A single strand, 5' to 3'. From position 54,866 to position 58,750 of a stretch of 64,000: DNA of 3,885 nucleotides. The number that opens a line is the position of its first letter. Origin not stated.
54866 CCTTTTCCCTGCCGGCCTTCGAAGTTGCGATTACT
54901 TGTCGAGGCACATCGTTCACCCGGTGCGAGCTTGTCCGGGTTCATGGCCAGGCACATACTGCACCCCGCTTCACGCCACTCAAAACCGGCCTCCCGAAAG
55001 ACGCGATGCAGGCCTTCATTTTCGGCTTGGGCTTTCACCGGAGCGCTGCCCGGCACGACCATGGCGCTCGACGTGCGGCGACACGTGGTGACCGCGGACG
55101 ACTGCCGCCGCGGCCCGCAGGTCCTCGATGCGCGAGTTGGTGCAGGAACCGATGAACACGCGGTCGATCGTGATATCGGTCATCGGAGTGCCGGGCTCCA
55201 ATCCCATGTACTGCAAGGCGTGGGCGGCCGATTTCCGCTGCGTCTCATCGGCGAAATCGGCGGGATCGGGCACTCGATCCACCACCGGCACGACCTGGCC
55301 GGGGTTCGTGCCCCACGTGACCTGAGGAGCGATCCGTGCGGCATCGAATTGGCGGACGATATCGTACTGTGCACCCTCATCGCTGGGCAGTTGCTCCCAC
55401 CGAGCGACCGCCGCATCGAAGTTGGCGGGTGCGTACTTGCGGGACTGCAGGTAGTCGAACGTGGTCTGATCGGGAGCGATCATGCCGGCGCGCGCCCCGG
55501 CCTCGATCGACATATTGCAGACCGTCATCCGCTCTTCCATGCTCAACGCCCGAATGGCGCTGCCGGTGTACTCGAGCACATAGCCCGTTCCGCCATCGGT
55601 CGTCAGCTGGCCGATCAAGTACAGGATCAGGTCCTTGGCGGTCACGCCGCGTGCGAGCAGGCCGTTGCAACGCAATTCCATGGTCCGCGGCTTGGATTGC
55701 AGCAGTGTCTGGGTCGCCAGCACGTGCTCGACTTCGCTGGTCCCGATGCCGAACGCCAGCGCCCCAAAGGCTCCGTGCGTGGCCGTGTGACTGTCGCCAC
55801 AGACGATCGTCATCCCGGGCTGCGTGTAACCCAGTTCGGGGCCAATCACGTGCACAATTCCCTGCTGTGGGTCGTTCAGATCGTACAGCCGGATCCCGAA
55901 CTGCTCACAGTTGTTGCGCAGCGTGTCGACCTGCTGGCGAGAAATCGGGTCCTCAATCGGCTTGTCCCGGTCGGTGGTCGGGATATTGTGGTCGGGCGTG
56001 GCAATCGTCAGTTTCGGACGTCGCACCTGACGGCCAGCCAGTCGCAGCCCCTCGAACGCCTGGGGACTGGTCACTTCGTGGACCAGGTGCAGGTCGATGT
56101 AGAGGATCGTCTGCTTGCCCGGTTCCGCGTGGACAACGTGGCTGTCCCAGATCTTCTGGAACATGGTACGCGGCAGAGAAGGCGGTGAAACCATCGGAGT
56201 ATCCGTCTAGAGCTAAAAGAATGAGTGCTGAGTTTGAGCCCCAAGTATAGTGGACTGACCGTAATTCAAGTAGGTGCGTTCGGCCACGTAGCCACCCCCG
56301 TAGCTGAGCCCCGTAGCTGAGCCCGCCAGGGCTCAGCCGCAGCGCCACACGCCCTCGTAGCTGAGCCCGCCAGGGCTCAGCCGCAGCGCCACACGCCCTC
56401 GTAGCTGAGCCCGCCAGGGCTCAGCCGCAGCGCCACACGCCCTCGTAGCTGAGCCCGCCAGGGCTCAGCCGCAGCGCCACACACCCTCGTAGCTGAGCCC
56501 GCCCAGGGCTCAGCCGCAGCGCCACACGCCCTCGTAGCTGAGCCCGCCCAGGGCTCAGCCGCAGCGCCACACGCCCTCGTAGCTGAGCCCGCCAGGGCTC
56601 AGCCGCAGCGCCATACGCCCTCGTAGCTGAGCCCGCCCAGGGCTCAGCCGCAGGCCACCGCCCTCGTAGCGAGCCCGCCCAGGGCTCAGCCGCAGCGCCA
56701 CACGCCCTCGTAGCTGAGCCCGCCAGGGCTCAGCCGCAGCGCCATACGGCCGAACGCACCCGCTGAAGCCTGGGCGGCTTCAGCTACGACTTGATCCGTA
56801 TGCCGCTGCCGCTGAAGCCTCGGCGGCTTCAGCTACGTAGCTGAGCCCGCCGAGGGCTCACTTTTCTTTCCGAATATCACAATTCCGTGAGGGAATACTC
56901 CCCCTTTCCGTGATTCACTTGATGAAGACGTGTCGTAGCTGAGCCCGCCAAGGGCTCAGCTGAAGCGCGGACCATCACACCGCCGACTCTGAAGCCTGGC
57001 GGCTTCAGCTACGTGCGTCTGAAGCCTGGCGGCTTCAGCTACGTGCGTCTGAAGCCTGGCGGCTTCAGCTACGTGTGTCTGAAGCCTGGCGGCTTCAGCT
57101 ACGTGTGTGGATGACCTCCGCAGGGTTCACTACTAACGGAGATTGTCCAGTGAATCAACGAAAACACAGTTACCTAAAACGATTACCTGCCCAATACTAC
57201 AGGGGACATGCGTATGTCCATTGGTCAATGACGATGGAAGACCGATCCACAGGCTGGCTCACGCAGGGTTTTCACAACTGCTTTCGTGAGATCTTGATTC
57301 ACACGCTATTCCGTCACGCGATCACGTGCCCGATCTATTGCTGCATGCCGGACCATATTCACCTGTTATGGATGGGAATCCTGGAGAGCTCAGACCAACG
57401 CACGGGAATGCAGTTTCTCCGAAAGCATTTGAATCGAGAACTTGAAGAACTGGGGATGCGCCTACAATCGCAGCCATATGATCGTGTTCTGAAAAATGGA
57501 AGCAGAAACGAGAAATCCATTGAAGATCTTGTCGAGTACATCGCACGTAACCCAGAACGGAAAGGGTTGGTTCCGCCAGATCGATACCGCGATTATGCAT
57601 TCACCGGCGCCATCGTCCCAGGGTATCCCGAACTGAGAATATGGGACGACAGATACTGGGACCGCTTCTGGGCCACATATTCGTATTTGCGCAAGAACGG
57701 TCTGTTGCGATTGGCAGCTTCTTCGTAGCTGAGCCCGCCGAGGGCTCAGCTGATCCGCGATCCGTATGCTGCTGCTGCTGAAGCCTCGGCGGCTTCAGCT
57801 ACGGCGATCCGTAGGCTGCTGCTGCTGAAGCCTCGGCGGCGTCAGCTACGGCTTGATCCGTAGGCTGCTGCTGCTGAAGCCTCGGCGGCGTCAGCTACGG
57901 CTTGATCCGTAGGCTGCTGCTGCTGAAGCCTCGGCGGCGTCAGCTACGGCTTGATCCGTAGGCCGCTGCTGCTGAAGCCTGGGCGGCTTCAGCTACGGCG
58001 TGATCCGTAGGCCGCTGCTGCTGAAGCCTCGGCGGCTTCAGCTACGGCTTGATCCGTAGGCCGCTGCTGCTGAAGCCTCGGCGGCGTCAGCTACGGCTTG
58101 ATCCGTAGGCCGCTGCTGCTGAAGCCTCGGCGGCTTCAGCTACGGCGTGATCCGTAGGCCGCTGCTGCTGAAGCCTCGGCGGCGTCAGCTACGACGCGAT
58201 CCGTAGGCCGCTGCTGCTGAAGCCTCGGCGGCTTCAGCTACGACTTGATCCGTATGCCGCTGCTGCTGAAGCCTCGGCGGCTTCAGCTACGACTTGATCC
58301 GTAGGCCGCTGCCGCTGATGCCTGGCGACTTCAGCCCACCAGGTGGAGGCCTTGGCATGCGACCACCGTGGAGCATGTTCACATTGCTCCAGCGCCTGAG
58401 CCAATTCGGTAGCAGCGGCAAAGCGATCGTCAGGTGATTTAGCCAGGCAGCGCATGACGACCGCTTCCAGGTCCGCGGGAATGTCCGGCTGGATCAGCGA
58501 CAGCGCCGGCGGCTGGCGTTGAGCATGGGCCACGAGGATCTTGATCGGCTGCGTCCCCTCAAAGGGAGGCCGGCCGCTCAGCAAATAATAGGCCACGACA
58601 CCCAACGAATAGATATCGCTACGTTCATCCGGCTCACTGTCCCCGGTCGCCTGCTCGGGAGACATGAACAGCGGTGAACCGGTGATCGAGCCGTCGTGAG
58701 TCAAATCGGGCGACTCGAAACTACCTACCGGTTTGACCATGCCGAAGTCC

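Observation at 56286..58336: REPtron-like locus 2: second RAYT-like gene inside a distinct hairpin-repeat family that invades neighbouring genes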

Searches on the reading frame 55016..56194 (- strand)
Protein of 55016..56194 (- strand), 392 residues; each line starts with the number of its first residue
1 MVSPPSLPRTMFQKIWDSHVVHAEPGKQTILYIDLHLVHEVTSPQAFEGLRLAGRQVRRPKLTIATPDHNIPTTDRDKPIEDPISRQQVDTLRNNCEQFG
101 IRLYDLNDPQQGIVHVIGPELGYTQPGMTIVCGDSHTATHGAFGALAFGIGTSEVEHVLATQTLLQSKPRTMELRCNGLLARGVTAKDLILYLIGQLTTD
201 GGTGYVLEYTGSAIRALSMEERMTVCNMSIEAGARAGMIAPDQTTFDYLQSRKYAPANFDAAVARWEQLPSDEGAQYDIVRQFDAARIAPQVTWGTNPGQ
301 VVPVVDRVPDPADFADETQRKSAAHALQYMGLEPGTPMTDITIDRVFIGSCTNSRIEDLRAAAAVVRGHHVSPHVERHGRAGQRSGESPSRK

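Call 4: search_protein_families(library=pfam, proteins=[window:55016-56194:-], max_evalue=0.1)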
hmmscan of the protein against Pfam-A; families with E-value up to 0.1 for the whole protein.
window:55016-56194:- (392 aa): 1 family
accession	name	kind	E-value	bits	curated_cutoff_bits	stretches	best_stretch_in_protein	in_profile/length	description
PF00330.25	Aconitase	-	2.5e-140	469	28.7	1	13-376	1-379/463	Aconitase family (aconitate hydratase)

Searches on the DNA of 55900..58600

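Call 58: search_rna_families(source=window, start=55900, end=58600, threshold=evalue, max_evalue=1)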
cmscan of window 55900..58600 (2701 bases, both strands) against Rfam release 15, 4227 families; matches with E-value up to 1: 12.
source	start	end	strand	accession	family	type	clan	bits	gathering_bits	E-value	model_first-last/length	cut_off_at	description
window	58111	58270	+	RF01390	isrG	Gene; sRNA;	-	33.4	100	1.5e-06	56-221/279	no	isrG Hfq binding RNA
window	57766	58007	+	RF01390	isrG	Gene; sRNA;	-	32.2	100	3.6e-06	1-279/279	no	isrG Hfq binding RNA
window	57805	57904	+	RF04214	MIR7526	Gene; miRNA;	-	29.5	110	0.0025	1-113/113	no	MIR7526 microRNA precursor family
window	57812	57897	+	RF03710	mir-1451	Gene; miRNA;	-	27.4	85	0.18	1-92/92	no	mir-1451 microRNA precursor family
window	57904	58042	-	RF03062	xerDC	Cis-reg;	-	22.8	72.5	0.82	1-126/126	no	xerDC RNA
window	58001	58100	+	RF04214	MIR7526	Gene; miRNA;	-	22.2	110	0.25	1-113/113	no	MIR7526 microRNA precursor family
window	57860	57947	-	RF04214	MIR7526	Gene; miRNA;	-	21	110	0.56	1-113/113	no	MIR7526 microRNA precursor family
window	57725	57802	+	RF04214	MIR7526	Gene; miRNA;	-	20.5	110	0.78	1-113/113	no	MIR7526 microRNA precursor family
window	58150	58424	-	RF01390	isrG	Gene; sRNA;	-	19.2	100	0.022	1-279/279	no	isrG Hfq binding RNA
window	57814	57945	+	RF04153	MIR856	Gene; miRNA;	-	19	297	0.12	1-258/258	no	MIR856 microRNA precursor family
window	56773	56851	+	RF01390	isrG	Gene; sRNA;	-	14.3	100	0.6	122-212/279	no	isrG Hfq binding RNA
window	57916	57999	-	RF01390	isrG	Gene; sRNA;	-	13.8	100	0.86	117-217/279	no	isrG Hfq binding RNA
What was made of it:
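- There are weak sub-threshold Rfam hits, for example isrG at 33 bits against a gathering score of 100 (call 58).
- Tried and rejected: Rfam found nothing above a gathering score (call 58).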
